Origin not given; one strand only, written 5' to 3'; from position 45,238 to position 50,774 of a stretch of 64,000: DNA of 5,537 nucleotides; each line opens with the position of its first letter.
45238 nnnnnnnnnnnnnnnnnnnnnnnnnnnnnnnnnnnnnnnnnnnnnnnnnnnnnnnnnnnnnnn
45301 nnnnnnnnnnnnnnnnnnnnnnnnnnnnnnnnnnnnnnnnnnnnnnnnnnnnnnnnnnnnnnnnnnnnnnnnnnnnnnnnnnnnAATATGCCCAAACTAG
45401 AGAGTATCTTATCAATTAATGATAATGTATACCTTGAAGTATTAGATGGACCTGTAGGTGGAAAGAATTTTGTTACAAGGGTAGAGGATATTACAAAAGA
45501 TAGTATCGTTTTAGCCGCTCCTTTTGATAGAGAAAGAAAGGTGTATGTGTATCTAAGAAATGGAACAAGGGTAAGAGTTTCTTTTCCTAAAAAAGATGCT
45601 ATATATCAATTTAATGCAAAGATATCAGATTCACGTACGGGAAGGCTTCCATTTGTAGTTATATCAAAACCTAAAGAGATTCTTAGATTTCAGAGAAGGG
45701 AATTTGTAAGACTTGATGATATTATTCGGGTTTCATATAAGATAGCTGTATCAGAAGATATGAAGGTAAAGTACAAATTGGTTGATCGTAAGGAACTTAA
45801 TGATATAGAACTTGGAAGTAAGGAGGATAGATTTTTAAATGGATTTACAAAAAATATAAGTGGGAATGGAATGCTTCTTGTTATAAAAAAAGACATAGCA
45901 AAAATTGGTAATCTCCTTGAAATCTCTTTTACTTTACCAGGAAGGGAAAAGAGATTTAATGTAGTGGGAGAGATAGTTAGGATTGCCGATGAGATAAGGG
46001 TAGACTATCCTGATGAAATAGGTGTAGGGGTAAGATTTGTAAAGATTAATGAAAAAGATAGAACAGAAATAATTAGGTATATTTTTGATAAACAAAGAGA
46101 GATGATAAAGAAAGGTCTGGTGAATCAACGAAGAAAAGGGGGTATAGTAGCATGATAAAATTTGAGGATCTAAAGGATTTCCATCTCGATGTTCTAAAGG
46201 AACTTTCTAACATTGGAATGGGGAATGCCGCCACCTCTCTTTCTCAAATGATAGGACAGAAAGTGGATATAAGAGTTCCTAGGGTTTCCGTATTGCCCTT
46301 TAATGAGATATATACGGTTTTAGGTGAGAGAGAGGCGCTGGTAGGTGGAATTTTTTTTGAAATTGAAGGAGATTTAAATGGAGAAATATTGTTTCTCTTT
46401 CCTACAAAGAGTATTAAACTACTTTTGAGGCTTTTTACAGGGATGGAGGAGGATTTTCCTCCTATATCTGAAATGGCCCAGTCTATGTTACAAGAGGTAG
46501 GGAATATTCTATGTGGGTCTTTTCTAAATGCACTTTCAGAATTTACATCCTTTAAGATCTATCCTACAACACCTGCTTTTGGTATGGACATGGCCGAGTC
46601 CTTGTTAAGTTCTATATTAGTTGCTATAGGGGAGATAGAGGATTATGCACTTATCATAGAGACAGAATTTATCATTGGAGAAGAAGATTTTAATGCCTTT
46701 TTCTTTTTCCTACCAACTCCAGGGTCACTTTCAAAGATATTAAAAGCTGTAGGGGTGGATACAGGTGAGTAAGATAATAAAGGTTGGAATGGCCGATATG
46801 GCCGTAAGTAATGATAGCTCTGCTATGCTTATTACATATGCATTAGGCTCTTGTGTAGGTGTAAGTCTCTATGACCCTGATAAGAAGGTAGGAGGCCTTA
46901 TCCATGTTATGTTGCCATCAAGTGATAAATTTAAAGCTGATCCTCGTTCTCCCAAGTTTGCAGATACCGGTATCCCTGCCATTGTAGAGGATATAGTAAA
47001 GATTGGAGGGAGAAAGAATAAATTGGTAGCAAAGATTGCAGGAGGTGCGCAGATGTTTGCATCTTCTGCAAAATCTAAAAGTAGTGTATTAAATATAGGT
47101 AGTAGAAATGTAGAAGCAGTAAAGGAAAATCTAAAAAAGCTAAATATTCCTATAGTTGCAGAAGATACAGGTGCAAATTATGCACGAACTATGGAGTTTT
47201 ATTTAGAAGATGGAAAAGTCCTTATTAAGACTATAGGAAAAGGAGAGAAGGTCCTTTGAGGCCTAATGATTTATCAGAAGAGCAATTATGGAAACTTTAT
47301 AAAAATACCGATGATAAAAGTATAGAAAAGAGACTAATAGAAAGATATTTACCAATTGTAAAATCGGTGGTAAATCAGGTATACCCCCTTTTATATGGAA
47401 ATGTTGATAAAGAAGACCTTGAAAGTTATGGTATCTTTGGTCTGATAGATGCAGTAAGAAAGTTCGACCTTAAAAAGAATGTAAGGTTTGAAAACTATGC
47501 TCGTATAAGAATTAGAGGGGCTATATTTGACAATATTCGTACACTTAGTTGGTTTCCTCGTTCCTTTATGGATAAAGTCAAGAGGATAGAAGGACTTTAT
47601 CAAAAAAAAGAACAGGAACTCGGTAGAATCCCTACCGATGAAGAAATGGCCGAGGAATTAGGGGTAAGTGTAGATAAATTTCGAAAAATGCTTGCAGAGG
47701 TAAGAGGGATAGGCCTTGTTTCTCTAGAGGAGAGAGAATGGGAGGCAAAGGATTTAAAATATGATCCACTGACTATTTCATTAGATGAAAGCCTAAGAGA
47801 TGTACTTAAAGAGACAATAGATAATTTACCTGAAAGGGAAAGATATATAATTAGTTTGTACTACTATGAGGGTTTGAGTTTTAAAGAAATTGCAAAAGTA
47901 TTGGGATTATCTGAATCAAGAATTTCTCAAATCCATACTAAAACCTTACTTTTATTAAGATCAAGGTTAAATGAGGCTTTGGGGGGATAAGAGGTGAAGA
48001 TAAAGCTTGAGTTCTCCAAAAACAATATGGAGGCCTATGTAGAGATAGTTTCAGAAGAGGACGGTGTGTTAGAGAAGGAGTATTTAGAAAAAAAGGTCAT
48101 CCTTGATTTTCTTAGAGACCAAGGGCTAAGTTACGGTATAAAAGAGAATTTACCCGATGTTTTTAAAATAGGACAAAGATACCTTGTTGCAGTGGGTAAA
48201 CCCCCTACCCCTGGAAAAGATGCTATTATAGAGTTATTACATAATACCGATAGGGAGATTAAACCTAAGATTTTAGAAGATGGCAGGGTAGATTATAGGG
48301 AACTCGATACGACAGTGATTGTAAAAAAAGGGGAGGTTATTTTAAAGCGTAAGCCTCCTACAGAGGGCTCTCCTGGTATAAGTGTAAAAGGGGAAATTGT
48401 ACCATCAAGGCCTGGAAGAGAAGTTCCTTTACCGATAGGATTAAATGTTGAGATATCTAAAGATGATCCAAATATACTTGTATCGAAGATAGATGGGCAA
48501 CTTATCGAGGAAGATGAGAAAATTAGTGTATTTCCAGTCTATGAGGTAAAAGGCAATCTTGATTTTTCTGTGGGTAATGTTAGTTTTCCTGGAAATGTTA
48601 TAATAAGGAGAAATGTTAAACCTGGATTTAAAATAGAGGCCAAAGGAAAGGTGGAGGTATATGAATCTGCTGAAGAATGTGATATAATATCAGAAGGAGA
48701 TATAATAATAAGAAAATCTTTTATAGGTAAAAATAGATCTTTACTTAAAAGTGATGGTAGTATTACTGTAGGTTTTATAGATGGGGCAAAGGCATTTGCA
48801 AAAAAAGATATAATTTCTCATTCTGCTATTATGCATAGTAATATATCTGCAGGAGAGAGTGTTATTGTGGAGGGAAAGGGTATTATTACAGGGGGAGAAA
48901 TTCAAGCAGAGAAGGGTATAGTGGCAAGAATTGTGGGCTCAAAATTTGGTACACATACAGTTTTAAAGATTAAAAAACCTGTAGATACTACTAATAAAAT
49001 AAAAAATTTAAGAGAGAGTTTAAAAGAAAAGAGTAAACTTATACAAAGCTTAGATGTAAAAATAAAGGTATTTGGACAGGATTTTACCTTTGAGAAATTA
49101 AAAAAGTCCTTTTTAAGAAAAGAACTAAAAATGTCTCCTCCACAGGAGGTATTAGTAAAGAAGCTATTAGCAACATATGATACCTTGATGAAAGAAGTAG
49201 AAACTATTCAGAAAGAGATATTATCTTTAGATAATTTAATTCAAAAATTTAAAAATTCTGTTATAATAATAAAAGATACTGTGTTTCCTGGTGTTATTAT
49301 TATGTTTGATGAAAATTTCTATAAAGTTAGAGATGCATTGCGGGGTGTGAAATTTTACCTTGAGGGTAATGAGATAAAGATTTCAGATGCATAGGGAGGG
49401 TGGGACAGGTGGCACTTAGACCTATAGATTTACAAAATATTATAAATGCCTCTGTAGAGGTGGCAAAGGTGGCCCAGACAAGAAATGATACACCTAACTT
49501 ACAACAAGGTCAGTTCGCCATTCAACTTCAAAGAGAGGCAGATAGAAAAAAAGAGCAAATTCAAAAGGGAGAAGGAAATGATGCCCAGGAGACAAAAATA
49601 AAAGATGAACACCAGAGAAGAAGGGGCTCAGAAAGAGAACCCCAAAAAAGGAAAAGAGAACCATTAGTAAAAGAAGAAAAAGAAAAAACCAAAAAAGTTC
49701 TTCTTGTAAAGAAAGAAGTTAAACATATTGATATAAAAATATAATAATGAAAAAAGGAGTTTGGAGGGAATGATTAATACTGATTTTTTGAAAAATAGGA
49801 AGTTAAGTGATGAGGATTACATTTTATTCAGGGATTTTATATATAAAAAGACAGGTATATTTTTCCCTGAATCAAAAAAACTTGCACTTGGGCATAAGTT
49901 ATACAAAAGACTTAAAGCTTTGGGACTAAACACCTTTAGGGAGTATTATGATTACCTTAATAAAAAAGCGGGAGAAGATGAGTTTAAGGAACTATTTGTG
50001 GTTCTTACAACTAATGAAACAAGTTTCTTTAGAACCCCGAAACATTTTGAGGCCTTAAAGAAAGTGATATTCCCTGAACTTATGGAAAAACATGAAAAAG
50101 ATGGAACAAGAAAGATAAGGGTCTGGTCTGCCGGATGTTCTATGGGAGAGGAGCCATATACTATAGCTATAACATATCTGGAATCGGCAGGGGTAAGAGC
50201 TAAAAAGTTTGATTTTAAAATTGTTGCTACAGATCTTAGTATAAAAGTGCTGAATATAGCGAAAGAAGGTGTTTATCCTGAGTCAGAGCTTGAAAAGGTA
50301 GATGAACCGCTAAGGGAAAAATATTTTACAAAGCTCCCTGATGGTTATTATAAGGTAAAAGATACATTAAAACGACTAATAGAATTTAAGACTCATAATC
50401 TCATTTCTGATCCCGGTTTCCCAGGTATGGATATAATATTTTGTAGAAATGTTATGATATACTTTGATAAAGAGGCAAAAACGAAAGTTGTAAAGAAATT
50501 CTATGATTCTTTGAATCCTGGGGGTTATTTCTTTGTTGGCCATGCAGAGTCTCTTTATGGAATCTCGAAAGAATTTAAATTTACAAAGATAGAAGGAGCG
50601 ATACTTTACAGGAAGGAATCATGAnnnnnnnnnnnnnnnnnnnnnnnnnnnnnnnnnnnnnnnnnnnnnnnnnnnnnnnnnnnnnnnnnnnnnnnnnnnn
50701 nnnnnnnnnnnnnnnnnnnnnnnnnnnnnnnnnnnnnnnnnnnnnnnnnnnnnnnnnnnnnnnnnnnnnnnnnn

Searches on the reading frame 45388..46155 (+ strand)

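Call 8: search_protein_families(library=pfam, proteins=[window:45388-46155:+], max_evalue=0.001)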
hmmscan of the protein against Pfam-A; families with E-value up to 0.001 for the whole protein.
window:45388-46155:+ (255 aa): 2 families
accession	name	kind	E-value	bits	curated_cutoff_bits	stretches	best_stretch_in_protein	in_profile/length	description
PF12945.12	PilZNR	-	1.9e-16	60.4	23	1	10-95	2-85/85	Flagellar protein YcgR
PF07238.19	PilZ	-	3.1e-13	50.4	22.5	1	137-233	22-101/102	PilZ domain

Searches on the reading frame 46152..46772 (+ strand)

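Call 73: search_protein_families(library=pfam, proteins=[window:46152-46772:+], max_evalue=0.00001)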
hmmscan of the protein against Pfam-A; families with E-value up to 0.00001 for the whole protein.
window:46152-46772:+ (206 aa): 2 families
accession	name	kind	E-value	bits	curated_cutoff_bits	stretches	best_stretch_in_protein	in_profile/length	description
PF04509.17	CheC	-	3.8e-30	104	22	2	108-143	1-36/38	CheC-like family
PF13690.11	CheX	-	2.8e-12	47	27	1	70-138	6-69/94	Chemotaxis phosphatase CheX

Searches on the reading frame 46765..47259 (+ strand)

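Call 73: search_protein_families(library=pfam, proteins=[window:46765-47259:+], max_evalue=0.00001)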
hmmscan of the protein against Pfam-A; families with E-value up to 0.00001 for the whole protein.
window:46765-47259:+ (164 aa): 1 family
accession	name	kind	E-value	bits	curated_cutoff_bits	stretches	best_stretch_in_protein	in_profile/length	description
PF03975.18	CheD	-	1.9e-36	124.9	25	1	49-156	1-108/108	CheD chemotactic sensory transduction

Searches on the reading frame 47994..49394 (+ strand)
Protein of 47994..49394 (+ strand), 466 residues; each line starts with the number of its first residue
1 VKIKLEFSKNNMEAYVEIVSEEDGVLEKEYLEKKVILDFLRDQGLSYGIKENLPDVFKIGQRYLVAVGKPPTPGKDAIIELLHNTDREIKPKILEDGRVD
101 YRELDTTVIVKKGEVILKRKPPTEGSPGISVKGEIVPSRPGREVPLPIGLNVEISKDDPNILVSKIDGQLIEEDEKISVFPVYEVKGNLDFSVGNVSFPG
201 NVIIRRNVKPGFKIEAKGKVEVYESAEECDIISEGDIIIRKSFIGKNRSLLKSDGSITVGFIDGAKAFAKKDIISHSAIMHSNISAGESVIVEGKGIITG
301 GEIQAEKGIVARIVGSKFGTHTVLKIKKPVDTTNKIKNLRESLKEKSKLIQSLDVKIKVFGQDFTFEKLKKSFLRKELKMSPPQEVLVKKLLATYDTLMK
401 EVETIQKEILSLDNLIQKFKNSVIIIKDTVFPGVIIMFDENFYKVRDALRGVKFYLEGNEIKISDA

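Call 73: search_protein_families(library=pfam, proteins=[window:47994-49394:+], max_evalue=0.00001)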
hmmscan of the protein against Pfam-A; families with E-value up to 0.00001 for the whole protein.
window:47994-49394:+ (466 aa): 2 families
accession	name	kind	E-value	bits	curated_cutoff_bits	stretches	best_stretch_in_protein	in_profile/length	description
PF03961.19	FapA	-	2.7e-60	204.7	31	1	181-461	1-272/272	Flagellar Assembly Protein A beta solenoid domain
PF20250.3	FapA_N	-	2.4e-42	144.7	27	1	3-174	1-177/178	Flagellar Assembly Protein A N-terminal region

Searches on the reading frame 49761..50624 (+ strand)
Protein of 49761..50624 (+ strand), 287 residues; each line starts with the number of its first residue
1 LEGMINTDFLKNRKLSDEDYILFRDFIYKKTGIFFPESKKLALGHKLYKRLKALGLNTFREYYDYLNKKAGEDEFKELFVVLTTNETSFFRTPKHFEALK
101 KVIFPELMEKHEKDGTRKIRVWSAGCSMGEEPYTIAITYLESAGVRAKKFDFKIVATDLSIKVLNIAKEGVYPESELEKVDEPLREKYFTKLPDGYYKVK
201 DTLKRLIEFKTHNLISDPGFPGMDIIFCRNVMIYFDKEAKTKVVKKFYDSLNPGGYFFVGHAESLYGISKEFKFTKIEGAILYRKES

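Call 8: search_protein_families(library=pfam, proteins=[window:49761-50624:+], max_evalue=0.001)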
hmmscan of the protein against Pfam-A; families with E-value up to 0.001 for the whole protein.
window:49761-50624:+ (287 aa): 3 families
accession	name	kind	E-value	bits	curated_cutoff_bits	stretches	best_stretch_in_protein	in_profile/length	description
PF01739.24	CheR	-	3e-65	219.7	27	1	85-277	1-191/195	CheR methyltransferase, SAM binding domain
PF03705.20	CheR_N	-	7.3e-12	45.2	27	1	18-68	1-51/53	CheR methyltransferase, all-alpha domain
PF08242.18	Methyltransf_12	-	0.00067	20.8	30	0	207-257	51-98/98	Methyltransferase domain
